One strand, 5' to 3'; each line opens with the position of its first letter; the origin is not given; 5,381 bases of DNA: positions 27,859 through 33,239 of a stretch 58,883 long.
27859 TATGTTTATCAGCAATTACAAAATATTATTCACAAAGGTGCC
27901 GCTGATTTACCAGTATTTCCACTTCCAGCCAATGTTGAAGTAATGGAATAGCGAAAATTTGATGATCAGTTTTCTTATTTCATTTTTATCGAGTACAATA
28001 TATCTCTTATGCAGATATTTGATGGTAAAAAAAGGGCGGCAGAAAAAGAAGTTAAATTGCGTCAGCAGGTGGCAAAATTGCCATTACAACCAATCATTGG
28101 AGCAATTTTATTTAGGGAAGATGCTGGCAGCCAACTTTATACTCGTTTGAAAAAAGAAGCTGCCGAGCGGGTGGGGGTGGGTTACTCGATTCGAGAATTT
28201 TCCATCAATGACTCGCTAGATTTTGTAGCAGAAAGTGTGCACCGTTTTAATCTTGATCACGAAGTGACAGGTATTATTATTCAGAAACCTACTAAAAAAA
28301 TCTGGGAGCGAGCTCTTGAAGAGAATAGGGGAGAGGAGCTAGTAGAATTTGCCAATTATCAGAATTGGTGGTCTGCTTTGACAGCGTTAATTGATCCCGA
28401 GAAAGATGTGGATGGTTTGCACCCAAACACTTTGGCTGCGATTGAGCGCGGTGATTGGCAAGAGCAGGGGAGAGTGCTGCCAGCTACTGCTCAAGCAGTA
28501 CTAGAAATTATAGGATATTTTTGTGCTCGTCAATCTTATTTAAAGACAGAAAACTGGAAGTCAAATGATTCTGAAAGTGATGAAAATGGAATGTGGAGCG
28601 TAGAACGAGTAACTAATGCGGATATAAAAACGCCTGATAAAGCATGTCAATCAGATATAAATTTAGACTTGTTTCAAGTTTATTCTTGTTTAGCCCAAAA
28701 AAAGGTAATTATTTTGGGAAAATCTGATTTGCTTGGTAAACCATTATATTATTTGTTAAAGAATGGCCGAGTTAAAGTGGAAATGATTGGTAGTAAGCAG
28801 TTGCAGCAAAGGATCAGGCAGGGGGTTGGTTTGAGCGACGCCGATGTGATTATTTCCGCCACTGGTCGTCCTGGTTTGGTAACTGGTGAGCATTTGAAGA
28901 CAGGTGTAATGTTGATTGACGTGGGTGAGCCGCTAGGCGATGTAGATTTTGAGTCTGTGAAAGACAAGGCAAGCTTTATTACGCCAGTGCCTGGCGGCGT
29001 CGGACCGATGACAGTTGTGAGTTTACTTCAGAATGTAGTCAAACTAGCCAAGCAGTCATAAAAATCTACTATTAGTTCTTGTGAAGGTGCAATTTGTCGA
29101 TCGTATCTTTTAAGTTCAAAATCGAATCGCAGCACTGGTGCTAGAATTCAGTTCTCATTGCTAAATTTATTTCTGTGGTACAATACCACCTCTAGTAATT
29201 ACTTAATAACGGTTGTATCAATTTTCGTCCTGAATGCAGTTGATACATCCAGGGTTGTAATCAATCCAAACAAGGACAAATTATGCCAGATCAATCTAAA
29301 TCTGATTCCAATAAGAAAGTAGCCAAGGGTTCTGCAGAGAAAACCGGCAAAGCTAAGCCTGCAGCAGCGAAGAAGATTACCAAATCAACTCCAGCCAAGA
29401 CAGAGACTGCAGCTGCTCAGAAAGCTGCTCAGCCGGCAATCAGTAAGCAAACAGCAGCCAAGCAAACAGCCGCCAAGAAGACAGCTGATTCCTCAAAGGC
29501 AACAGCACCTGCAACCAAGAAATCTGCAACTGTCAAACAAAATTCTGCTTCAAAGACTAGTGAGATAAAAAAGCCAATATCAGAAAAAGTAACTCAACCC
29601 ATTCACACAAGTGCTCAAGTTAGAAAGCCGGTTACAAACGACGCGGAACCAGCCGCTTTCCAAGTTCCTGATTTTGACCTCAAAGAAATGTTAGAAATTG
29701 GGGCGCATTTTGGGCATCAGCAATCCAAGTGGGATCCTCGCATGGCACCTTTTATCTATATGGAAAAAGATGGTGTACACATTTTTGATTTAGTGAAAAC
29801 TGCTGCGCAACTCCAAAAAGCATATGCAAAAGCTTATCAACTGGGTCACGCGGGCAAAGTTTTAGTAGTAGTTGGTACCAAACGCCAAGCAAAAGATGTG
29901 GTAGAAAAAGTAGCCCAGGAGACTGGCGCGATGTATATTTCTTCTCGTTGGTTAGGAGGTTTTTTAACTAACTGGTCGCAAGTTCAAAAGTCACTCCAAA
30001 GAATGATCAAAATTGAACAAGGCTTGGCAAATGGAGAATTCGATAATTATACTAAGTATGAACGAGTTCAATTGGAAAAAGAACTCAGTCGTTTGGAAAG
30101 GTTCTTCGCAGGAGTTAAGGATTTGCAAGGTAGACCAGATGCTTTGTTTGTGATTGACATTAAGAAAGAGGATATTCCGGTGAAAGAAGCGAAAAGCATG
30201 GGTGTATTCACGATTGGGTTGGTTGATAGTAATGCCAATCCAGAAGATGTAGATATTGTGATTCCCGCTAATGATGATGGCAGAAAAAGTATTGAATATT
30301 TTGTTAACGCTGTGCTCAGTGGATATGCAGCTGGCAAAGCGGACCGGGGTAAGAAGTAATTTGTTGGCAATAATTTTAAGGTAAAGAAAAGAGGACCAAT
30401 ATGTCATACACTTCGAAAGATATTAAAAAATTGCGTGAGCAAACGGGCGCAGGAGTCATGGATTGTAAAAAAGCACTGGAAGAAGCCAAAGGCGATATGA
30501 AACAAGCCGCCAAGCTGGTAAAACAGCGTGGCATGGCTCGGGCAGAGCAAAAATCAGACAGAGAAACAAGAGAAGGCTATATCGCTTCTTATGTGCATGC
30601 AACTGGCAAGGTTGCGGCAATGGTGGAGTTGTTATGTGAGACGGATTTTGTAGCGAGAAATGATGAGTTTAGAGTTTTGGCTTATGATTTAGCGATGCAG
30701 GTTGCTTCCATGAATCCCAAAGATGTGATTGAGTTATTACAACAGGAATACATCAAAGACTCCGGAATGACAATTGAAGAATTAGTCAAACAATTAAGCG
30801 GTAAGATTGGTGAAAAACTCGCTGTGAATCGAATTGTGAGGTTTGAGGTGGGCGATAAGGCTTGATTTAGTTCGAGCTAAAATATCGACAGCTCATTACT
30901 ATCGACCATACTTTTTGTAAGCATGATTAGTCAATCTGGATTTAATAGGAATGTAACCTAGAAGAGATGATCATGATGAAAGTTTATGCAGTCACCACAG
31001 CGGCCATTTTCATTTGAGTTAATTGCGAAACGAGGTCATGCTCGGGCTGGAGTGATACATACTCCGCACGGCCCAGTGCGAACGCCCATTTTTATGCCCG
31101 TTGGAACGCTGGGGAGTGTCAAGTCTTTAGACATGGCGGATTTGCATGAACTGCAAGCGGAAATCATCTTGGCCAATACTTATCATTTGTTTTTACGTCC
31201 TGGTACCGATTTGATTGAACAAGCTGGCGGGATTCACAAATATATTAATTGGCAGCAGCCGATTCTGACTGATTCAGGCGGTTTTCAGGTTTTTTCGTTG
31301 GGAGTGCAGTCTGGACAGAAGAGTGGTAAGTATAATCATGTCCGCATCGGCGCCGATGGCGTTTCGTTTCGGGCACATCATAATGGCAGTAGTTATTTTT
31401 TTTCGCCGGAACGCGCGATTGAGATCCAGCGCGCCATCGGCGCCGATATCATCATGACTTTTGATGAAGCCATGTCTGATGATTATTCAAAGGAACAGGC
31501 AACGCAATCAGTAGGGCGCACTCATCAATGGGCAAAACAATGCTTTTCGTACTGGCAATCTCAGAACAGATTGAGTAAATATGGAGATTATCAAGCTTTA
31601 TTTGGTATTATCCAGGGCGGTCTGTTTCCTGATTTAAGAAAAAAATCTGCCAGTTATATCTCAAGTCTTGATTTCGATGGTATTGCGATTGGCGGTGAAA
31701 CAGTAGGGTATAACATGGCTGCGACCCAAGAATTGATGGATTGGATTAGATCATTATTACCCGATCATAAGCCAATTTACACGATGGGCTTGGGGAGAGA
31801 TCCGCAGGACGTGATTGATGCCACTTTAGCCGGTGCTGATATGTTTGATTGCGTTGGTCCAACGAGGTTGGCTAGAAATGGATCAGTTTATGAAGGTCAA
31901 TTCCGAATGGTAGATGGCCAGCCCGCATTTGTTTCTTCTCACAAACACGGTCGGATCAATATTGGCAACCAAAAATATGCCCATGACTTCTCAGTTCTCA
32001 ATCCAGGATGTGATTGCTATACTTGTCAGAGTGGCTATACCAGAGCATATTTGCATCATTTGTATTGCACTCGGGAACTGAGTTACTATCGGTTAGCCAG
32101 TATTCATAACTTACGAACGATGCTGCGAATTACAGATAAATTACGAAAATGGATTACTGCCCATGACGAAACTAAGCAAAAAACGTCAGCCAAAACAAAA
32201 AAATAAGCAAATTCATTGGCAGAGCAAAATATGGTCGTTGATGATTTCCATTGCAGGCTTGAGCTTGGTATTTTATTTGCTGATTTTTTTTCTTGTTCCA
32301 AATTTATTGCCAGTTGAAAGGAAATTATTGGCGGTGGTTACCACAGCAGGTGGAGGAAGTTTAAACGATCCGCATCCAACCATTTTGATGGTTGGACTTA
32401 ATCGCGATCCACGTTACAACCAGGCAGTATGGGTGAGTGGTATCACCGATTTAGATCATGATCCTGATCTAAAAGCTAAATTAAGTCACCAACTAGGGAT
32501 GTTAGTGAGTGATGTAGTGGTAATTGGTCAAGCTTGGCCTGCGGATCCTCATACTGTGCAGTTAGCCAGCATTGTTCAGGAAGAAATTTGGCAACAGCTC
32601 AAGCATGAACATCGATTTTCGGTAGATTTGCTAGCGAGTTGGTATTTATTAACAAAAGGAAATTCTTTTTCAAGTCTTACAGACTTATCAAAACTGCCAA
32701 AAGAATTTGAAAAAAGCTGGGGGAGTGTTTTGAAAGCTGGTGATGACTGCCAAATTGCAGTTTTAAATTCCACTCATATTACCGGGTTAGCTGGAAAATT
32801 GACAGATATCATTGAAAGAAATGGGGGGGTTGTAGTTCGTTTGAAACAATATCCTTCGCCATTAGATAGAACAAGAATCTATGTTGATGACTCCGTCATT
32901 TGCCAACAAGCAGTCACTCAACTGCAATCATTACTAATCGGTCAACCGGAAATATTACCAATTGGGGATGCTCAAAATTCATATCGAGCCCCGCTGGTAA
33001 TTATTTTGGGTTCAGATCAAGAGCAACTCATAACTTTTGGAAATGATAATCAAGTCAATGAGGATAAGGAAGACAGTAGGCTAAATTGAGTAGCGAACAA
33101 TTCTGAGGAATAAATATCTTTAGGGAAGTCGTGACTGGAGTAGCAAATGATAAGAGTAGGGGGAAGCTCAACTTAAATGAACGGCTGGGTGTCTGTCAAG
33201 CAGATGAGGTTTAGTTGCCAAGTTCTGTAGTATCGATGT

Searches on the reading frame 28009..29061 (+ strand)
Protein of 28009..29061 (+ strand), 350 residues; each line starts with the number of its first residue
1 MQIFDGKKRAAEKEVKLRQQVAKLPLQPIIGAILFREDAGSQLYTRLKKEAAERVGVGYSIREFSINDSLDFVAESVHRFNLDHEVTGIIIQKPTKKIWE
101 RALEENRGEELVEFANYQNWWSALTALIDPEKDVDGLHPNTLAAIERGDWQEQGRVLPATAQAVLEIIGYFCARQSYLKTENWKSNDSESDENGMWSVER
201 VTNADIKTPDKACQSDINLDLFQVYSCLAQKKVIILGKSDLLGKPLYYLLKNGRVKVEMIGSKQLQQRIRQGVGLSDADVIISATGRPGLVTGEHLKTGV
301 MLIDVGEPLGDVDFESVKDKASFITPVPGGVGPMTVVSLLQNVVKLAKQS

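Call 52: search_protein_families(library=pfam, proteins=[window:28009-29061:+], max_evalue=0.00001)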
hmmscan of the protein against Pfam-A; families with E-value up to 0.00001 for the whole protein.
window:28009-29061:+ (350 aa): 2 families
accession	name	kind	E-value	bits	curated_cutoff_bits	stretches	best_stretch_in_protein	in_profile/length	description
PF02882.25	THF_DHG_CYH_C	-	1e-32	113.1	27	1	228-349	34-158/160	Tetrahydrofolate dehydrogenase/cyclohydrolase, NAD(P)-binding domain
PF00763.28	THF_DHG_CYH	-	4e-15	56.5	32.8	1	5-97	2-97/115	Tetrahydrofolate dehydrogenase/cyclohydrolase, catalytic domain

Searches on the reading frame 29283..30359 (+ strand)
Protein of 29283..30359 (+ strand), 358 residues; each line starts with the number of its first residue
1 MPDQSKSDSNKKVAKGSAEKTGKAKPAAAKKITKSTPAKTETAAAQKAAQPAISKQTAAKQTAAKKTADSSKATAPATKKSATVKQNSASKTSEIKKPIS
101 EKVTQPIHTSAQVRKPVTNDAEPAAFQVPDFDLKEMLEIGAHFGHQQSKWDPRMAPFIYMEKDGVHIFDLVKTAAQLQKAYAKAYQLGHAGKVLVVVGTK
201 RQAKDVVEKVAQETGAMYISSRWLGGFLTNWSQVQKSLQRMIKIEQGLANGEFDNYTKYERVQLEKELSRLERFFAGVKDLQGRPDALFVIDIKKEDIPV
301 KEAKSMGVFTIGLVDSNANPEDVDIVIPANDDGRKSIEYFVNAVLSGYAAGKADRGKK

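Call 52: search_protein_families(library=pfam, proteins=[window:29283-30359:+], max_evalue=0.00001)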
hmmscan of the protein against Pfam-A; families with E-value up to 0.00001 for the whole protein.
window:29283-30359:+ (358 aa): 1 family
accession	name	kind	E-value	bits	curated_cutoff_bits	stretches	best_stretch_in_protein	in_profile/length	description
PF00318.25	Ribosomal_S2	-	7.5e-73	244.8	26.1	1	136-346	1-211/216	Ribosomal protein S2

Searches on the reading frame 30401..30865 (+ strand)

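Call 52: search_protein_families(library=pfam, proteins=[window:30401-30865:+], max_evalue=0.00001)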
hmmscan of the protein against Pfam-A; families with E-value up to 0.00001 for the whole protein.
window:30401-30865:+ (154 aa): 2 families
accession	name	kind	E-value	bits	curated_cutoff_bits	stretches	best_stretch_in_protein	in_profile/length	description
PF00889.24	EF_TS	-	3.1e-19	69.8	27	1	72-150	1-77/204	Elongation factor TS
PF25025.1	EF-Ts_N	-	9.8e-06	25.9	33.2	0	5-42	14-52/60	Elongation factor Ts, mitochondrial, N-terminal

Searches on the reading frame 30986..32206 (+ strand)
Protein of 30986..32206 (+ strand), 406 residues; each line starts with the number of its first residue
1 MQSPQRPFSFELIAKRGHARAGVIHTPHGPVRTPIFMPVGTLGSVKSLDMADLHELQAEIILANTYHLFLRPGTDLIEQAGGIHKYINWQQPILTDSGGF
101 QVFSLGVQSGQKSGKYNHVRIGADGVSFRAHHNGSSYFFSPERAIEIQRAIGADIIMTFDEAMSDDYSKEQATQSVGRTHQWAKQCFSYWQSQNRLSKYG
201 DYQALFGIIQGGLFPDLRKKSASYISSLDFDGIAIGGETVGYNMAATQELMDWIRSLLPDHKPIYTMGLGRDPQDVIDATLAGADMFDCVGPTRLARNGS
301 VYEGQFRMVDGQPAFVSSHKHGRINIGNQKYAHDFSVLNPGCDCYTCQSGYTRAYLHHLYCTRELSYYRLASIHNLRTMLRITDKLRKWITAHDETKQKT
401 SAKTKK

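Call 52: search_protein_families(library=pfam, proteins=[window:30986-32206:+], max_evalue=0.00001)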
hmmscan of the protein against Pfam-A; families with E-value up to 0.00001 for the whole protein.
window:30986-32206:+ (406 aa): 1 family
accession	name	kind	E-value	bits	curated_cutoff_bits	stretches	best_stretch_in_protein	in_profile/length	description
PF01702.25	TGT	-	2.2e-124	415.6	26.3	1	19-393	3-342/357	Queuine tRNA-ribosyltransferase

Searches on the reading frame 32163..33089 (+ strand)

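Call 52: search_protein_families(library=pfam, proteins=[window:32163-33089:+], max_evalue=0.00001)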
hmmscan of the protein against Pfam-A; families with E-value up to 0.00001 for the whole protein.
window:32163-33089:+ (308 aa): 1 family
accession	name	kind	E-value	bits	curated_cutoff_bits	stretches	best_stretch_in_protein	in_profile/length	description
PF13399.11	LytR_C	-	4.2e-07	31.2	22.2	1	197-285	3-85/86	LytR cell envelope-related transcriptional attenuator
